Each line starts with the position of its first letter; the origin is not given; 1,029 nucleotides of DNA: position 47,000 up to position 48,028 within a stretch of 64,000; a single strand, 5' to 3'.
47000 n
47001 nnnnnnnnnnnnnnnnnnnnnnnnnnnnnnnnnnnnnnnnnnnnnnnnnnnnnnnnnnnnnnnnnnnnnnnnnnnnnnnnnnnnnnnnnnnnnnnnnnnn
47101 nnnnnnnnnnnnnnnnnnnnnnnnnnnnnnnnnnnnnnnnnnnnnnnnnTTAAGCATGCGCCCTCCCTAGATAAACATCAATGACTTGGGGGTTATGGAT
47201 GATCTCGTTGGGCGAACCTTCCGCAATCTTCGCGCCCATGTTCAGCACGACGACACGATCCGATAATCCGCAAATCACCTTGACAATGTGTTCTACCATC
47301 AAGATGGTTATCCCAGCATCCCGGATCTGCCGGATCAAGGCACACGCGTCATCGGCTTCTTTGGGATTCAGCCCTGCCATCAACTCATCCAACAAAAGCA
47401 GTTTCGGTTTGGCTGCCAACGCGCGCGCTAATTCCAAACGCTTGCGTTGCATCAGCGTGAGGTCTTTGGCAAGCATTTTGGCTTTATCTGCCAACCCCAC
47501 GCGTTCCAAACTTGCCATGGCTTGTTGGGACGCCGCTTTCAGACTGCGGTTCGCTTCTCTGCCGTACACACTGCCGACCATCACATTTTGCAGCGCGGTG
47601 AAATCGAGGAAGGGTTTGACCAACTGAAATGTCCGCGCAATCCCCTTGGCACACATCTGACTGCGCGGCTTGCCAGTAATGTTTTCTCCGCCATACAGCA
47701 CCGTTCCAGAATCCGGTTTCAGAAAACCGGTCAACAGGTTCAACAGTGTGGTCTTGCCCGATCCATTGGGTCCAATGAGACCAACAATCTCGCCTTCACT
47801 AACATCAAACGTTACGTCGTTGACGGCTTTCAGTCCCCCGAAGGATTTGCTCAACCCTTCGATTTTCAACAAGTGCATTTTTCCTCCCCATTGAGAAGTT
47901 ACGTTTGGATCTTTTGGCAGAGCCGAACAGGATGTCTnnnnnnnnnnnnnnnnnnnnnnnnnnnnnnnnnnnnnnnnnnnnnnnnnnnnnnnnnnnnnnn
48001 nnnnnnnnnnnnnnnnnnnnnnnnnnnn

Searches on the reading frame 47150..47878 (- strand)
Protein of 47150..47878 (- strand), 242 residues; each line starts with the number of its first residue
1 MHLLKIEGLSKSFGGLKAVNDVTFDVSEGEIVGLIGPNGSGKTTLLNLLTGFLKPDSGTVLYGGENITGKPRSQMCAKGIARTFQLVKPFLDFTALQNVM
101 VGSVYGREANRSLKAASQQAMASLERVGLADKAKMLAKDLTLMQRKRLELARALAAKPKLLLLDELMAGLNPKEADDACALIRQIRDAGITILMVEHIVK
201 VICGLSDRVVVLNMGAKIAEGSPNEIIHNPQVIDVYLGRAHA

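Call 20: search_protein_families(library=pfam, proteins=[window:47150-47878:-], max_evalue=0.001)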
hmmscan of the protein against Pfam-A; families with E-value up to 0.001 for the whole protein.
window:47150-47878:- (242 aa): 8 families
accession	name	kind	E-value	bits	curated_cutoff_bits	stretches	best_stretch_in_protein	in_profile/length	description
PF00005.33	ABC_tran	-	3.4e-30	105.9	25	1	19-166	1-135/137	ABC transporter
PF12399.14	BCA_ABC_TP_C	-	6.1e-10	38.9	25.5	1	217-242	2-27/27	Branched-chain amino acid ATP-binding cassette transporter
PF13304.12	AAA_21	-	1e-06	29.5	27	1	31-52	1-22/304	AAA domain, putative AbiEii toxin, Type IV TA system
PF13476.12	AAA_23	-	2.8e-05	25.3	27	1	12-53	9-43/201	AAA domain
PF13191.12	AAA_16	-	0.00012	23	32.6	1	26-166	19-141/167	AAA ATPase domain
PF13481.12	AAA_25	-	0.00028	21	27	0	86-198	59-190/195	AAA domain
PF13175.12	AAA_15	-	0.0004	20.5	32.1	1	18-56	13-50/374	AAA ATPase domain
PF13555.12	AAA_29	-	0.00043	20.4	27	0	21-55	14-48/61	P-loop containing region of AAA domain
